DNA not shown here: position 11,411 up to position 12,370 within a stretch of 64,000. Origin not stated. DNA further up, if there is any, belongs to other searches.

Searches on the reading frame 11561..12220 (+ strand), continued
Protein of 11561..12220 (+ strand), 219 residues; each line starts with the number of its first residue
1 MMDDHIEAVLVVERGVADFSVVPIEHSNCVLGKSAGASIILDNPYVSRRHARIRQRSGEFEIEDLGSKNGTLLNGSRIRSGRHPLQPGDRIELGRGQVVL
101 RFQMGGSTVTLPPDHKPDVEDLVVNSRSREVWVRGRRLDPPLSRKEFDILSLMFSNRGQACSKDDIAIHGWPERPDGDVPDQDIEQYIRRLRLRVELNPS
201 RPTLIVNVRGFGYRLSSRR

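Call 22: find_encoding_contigs(protein=P0061, flank=10000, max_places=1)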
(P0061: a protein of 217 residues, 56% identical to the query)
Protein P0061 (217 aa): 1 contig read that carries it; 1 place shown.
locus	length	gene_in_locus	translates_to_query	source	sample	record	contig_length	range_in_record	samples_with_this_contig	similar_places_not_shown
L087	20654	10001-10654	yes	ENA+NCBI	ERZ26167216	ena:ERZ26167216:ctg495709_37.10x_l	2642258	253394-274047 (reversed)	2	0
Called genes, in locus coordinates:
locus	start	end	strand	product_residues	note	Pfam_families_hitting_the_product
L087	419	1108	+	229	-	PF00072:Response_reg, PF00486:Trans_reg_C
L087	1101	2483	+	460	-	PF00672:HAMP, PF00512:HisKA, PF02518:HATPase_c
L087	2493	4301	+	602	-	-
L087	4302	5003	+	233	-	PF02463:SMC_N (faint), PF00005:ABC_tran, PF13304:AAA_21 (faint)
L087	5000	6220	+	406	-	PF12704:MacB_PCD, PF02687:FtsX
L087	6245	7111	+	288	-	-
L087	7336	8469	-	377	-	-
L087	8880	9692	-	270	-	-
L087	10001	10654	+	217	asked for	PF16697:Yop-YscD_cpl, PF00498:FHA, PF00486:Trans_reg_C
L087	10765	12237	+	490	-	PF16697:Yop-YscD_cpl, PF00498:FHA, PF16697:Yop-YscD_cpl, PF00498:FHA, PF16697:Yop-YscD_cpl, PF00498:FHA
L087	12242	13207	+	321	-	PF00481:PP2C, PF13672:PP2C_2, PF07228:SpoIIE (faint)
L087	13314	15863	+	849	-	PF00069:Pkinase, PF03109:ABC1 (faint), PF07714:PK_Tyr_Ser-Thr, PF14531:Kinase-like (faint), PF18998:Flg_new_2, PF04069:OpuAC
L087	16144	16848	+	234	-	PF04069:OpuAC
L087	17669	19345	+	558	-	PF04069:OpuAC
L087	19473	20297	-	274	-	PF00561:Abhydrolase_1, PF12146:Hydrolase_4 (weak), PF12697:Abhydrolase_6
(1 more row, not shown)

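Call 23: find_encoding_contigs(protein=P0105, flank=10000, max_places=1)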
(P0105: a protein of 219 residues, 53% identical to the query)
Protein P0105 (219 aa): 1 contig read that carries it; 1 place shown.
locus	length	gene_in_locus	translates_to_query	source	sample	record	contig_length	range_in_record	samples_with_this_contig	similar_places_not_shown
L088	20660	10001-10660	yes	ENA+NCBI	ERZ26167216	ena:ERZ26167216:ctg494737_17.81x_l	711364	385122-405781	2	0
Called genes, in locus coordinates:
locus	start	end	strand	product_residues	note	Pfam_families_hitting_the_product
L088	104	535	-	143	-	-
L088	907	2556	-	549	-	PF02776:TPP_enzyme_N, PF00205:TPP_enzyme_M, PF02775:TPP_enzyme_C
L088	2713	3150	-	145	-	PF03928:HbpS-like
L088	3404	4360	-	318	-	PF01548:DEDD_Tnp_IS110, PF02371:Transposase_20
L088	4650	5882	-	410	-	PF00999:Na_H_Exchanger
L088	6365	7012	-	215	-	PF03167:UDG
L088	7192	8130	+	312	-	PF12697:Abhydrolase_6 (faint), PF00561:Abhydrolase_1 (faint), PF12146:Hydrolase_4, PF00326:Peptidase_S9 (faint)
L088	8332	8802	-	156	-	PF12697:Abhydrolase_6 (weak)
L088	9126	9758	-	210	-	PF02660:G3P_acyltransf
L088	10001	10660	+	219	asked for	PF16697:Yop-YscD_cpl, PF00498:FHA, PF00486:Trans_reg_C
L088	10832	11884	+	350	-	PF16697:Yop-YscD_cpl, PF00498:FHA, PF16697:Yop-YscD_cpl (weak)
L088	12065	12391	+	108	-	PF16697:Yop-YscD_cpl, PF00498:FHA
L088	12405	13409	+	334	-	PF00481:PP2C, PF13672:PP2C_2, PF07228:SpoIIE (weak)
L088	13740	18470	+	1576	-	PF00069:Pkinase, PF07714:PK_Tyr_Ser-Thr, PF13360:PQQ_2, PF13570:Beta-prop_ACSF4, PF13360:PQQ_2 (weak), PF00801:PKD, PF18911:PKD_4, PF00496:SBP_bac_5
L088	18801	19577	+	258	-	PF12762:DDE_Tnp_IS1595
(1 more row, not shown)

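Call 33: search_solved_structures(query=window:11561-12217:+, max_evalue=0.01, show_alignments=3)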
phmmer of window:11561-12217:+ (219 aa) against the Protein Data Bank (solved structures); distinct sequences matched with E-value up to 0.01: 73 (the best 60 are shown).
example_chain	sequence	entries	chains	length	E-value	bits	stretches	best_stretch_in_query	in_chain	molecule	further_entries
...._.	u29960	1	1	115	1.7e-14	57.3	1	120-215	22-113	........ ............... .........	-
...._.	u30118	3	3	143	3e-11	46.7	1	8-99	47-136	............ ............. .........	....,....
8p5x_G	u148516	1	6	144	3e-11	46.7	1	8-99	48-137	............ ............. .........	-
6i2q_B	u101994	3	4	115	7.6e-11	45.4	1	8-99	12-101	Glycogen accumulation regulator GarA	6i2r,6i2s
8p5r_G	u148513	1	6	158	1.9e-10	44.1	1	8-99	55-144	Glycogen accumulation regulator GarA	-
2kkl_A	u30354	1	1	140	2.3e-09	40.5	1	8-100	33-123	Uncharacterized protein Mb1858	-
2kfu_A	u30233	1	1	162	2.7e-09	40.3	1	8-100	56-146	Rv1827 pThr 22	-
6i2p_D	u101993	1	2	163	2.7e-09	40.3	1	8-100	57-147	Glycogen accumulation regulator GarA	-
7rj3_A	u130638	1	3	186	3.5e-09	39.9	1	8-99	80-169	Glycogen accumulation regulator GarA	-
2oqr_A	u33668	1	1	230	7.2e-09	38.9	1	132-216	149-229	Sensory transduction protein regX3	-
2hwv_A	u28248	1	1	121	2e-08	37.5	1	115-216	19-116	DNA-binding response regulator VicR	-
2zxj_A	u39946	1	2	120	1.1e-07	35.1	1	119-216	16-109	Transcriptional regulatory protein walR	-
2d1v_A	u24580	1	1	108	1.8e-07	34.3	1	140-216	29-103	Transcriptional regulatory protein yycF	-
6hc0_B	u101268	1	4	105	1.9e-07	34.3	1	22-107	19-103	GGDEF domain protein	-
5za3_A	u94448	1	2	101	1.9e-07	34.3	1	136-217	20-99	DNA-binding response regulator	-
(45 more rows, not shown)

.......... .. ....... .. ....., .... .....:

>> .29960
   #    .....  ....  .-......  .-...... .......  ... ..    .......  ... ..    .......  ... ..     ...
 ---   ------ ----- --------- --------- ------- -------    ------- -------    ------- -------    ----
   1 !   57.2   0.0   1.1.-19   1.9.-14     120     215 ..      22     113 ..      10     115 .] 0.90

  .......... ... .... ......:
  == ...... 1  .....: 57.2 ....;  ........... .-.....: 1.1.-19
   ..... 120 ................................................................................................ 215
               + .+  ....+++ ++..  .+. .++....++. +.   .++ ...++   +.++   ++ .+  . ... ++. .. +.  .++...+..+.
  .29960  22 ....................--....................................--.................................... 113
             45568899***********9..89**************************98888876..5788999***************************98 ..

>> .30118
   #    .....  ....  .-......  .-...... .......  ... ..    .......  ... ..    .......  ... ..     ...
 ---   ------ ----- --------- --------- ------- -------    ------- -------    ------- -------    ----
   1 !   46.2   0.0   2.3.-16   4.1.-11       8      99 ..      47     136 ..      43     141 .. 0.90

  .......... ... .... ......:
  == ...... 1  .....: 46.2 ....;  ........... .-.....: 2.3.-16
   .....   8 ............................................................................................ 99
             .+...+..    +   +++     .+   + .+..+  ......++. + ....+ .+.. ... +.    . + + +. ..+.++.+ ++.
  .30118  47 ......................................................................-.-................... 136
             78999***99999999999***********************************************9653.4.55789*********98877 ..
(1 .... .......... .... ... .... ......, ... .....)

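Call 34: predict_structure(alignment_id=A2)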
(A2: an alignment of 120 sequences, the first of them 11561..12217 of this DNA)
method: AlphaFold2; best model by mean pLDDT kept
length: 219 residues; sequences in the alignment: 120
mean_pLDDT: 83.8   pTM: 0.51
mean pLDDT of the five models: 83.8, 83.3, 82.2, 81.3, 76.7
residues with pLDDT >= 90: 103; 70-90: 87; 50-70: 11; < 50: 18
segments of 3 or more residues with pLDDT < 50: 1-4, 107-119
pLDDT, mean of each block of 10 residues (from residue 1): 63 74 84 89 92 90 94 91 91 91 62 37 82 81 94 90 94 87 95 90 91 80
secondary structure, 60 per line:
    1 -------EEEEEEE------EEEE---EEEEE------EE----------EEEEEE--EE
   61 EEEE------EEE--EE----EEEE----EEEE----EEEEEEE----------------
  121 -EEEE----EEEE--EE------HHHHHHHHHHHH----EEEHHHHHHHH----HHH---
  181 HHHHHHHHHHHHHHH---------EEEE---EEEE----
elements in order: E8-14 E21-24 E28-32 E51-56 E59-64 E71-73 E82-85 E90-93 E98-104 E122-125 E130-133 H144-155 E160-162 H163-170 H181-195 E205-208 E212-215

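Call 37: list_cluster_members(proteins=[P0001, P0061, P0105, P0060])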
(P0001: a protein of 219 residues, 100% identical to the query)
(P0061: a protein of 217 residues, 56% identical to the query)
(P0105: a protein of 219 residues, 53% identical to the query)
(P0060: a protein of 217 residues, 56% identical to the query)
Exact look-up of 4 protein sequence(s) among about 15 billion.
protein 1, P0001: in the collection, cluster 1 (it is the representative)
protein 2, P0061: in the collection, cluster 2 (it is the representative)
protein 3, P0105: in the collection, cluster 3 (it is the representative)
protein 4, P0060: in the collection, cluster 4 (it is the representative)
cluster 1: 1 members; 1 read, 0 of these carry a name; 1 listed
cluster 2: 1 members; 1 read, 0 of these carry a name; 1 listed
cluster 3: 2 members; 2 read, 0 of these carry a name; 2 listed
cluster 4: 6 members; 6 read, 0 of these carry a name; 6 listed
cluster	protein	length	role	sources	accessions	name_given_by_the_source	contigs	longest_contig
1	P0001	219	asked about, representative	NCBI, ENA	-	-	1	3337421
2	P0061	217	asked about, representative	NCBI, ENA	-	-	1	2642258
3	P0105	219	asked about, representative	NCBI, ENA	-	-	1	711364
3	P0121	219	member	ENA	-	-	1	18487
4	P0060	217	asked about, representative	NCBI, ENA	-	-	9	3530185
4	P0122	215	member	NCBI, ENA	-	-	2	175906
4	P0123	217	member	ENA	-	-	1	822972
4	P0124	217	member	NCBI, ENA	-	-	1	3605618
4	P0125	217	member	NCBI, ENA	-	-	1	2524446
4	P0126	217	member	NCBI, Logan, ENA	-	-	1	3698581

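Call 39: fold_search(model_id=the predicted structure, library=pdb)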
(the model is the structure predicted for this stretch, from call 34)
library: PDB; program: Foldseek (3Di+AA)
matches with E <= 10: 541; with E <= 0.001: 252
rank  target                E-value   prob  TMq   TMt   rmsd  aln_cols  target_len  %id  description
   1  8p5x_G                1.8e-09  1.00  0.41  0.85   1.5        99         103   36  Single particle cryo-EM structure of the complex between Corynebacterium glutamicum homohexameric 2-oxoglutarate dehyd (released 2023-08-16)
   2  6hc1_B                1.9e-09  1.00  0.41  0.86   1.4        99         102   30  Bdellovibrio bacteriovorus DgcB FHA in complex with phosphorylated N-terminal peptide (released 2019-08-28)
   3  7rj3_C                2.0e-09  1.00  0.42  0.88   1.4        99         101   34  Crystal Structure of the Forkhead Associated (FHA) Domain of the Glycogen Accumulation Regulator (GarA) from Mycobacte (released 2021-07-28)
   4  6i2p_E                2.0e-09  1.00  0.41  0.84   1.7        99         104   34  Crystal structure of the Mycobacterium tuberculosis PknB kinase domain (L33E mutant) in complex with its substrate Gar (released 2019-05-22)
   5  8p5r_G                2.2e-09  1.00  0.41  0.89   1.6        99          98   35  Crystal structure of full-length, homohexameric 2-oxoglutarate dehydrogenase KGD from Mycobacterium smegmatis in compl (released 2023-08-16)
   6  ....                  2.3e-09  1.00  0.42  0.87   1.5        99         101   36  Crystal Structure of OdhI from Corynebacterium glutamicum (released 2014-07-02)
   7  6i2p_D                2.9e-09  1.00  0.41  0.77   1.6        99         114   34  Crystal structure of the Mycobacterium tuberculosis PknB kinase domain (L33E mutant) in complex with its substrate Gar (released 2019-05-22)
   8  6i2q_B                3.1e-09  1.00  0.41  0.89   1.5        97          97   35  Crystal structure of the wild-type SucA domain of Mycobacterium smegmatis KGD (alpha-ketoglutarate decarboxylase), in  (released 2019-05-22)
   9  6i2r_B                3.5e-09  1.00  0.40  0.91   1.5        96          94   35  Crystal structure of the SucA domain of Mycobacterium smegmatis KGD (alpha-ketoglutarate decarboxylase), mutant R802A, (released 2019-05-22)
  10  7rj3_A                4.4e-09  1.00  0.41  0.82   1.5        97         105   34  Crystal Structure of the Forkhead Associated (FHA) Domain of the Glycogen Accumulation Regulator (GarA) from Mycobacte (released 2021-07-28)
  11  3poa_A                6.6e-09  1.00  0.40  0.88   1.7        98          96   26  Structural and functional analysis of phosphothreonine-dependent FHA domain interactions (released 2011-01-26)
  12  6hc0_B                8.3e-09  1.00  0.41  0.84   1.3        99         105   30  Bdellovibrio bacteriovorus DgcB FHA domain, tail complex (released 2019-08-28)
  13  6hbz_B                8.8e-09  1.00  0.42  0.35   4.6       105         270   30  Bdellovibrio bacteriovorus DgcB Full-length (released 2019-08-28)
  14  7rj3_B                1.3e-08  1.00  0.41  0.83   1.9       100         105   34  Crystal Structure of the Forkhead Associated (FHA) Domain of the Glycogen Accumulation Regulator (GarA) from Mycobacte (released 2021-07-28)
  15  6hbz_A                1.6e-08  1.00  0.41  0.34   1.3        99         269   30  Bdellovibrio bacteriovorus DgcB Full-length (released 2019-08-28)
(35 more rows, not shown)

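Call 51: find_encoding_contigs(protein=P0007, flank=10000, max_places=1)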
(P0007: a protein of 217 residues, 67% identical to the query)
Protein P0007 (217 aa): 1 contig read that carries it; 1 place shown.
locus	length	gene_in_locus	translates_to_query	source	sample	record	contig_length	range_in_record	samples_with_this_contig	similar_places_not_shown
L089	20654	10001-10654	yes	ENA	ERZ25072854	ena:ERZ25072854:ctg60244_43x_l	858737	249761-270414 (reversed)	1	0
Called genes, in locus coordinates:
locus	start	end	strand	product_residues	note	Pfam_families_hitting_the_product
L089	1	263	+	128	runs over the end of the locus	-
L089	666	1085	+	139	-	-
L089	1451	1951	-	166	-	PF01695:IstB_IS21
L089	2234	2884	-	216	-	PF13358:DDE_3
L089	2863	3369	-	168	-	-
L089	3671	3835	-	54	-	-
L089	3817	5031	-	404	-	PF01385:OrfB_IS605, PF07282:Cas12f1-like_TNB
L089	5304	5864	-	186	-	-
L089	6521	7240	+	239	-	PF13546:DDE_5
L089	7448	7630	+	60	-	-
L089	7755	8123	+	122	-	PF13340:DUF4096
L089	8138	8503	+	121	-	PF01609:DDE_Tnp_1, PF13612:DDE_Tnp_1_3, PF13586:DDE_Tnp_1_2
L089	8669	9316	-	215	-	PF13358:DDE_3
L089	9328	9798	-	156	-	PF13384:HTH_23, PF13551:HTH_29, PF13565:HTH_32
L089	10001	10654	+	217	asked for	PF16697:Yop-YscD_cpl, PF00498:FHA, PF00486:Trans_reg_C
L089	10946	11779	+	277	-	PF16697:Yop-YscD_cpl, PF00498:FHA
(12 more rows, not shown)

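Call 52: find_encoding_contigs(protein=P0005, flank=10000, max_places=1)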
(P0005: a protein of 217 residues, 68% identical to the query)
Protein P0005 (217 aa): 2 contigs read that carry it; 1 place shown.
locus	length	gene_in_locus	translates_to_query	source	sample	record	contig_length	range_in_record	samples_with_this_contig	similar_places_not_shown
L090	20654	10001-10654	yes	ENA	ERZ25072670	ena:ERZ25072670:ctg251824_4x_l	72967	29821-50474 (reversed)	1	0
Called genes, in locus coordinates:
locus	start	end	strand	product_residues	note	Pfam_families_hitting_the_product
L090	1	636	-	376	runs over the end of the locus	PF00285:Citrate_synt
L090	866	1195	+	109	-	-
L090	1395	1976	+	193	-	-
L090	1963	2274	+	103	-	-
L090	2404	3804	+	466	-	PF08811:DUF1800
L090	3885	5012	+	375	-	PF07394:DUF1501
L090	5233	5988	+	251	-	PF06739:SBBP (faint), PF13449:Phytase-like (faint), PF08450:SGL (faint), PF17170:DUF5128 (faint), PF01436:NHL (weak)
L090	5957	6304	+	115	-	PF01436:NHL (faint)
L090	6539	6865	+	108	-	-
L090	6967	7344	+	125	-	PF00190:Cupin_1, PF02311:AraC_binding (weak), PF07883:Cupin_2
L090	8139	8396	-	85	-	-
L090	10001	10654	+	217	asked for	PF16697:Yop-YscD_cpl, PF00498:FHA, PF00486:Trans_reg_C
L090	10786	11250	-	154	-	PF01609:DDE_Tnp_1, PF13586:DDE_Tnp_1_2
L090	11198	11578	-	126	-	PF13340:DUF4096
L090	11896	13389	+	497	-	PF16697:Yop-YscD_cpl, PF00498:FHA, PF16697:Yop-YscD_cpl, PF00498:FHA, PF16697:Yop-YscD_cpl, PF00498:FHA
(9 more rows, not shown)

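Call 53: find_encoding_contigs(protein=P0009, flank=10000, max_places=1)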
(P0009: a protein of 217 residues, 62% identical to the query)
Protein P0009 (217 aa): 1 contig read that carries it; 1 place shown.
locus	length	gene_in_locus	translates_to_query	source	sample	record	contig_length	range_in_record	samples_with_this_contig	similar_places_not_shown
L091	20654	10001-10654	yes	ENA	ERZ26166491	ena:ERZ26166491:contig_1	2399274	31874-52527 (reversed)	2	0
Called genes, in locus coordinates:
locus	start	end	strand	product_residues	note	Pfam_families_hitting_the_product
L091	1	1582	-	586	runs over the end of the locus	PF02538:Hydantoinase_B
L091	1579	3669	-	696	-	PF05378:Hydant_A_N, PF01968:Hydantoinase_A, PF19278:Hydant_A_C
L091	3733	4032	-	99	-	PF07978:NIPSNAP (weak)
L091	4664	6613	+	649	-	PF08447:PAS_3, PF08448:PAS_4 (weak), PF00512:HisKA, PF02518:HATPase_c, PF00072:Response_reg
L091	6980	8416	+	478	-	PF08811:DUF1800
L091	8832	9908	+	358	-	PF13449:Phytase-like (faint), PF24684:Vgb_lyase (faint), PF25021:TEN_NHL (faint), PF06739:SBBP (faint), PF17170:DUF5128 (faint), PF08450:SGL (weak), PF01436:NHL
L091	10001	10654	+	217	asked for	PF16697:Yop-YscD_cpl, PF00498:FHA, PF00486:Trans_reg_C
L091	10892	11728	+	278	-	PF16697:Yop-YscD_cpl, PF00498:FHA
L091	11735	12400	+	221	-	PF16697:Yop-YscD_cpl, PF00498:FHA, PF16697:Yop-YscD_cpl, PF00498:FHA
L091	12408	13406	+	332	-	PF00481:PP2C, PF13672:PP2C_2, PF07228:SpoIIE (weak)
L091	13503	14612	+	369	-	PF00069:Pkinase, PF01636:APH (faint), PF03109:ABC1 (faint), PF07714:PK_Tyr_Ser-Thr, PF14531:Kinase-like (weak)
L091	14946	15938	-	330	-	PF13384:HTH_23 (weak), PF13518:HTH_28, PF13551:HTH_29 (faint), PF13565:HTH_32, PF00665:rve, PF13683:rve_3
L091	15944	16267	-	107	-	-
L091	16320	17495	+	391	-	PF00909:Ammonium_transp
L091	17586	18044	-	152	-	PF02826:2-Hacid_dh_C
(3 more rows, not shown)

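Call 58: search_protein_representatives(alignment_id=A1)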
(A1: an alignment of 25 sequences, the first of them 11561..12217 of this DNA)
Query: 25 sequences, 217 profile positions. Proteins with E-value up to 0.001 (for the whole library): 195290; up to 1e-10: 24791; up to 1e-30: 694. The best 150 are listed.
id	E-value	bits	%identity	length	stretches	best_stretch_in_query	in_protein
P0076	7.9e-101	352.2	-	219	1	1-215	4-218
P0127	9.3e-87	306.2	-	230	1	37-216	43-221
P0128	1.4e-86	305.6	-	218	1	1-216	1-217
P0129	4.1e-85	300.8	-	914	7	22-127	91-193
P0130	4.5e-74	264.7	-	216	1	1-215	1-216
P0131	6.0e-74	264.3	-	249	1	5-216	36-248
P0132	1.6e-73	262.9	-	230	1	2-215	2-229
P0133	4.4e-73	261.5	-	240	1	1-215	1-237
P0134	9.5e-72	257.1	-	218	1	2-214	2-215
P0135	3.8e-68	245.3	-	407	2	8-112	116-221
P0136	6.6e-66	238.0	-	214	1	8-214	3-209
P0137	5.4e-65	235.0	-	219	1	1-215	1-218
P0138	1.4e-64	233.7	-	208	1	23-215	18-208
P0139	2.6e-63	229.5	-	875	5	15-107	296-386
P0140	1.7e-62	226.8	-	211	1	8-214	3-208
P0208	7.6e-45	169.2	-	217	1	13-215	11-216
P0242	2.2e-41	157.8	-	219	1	1-215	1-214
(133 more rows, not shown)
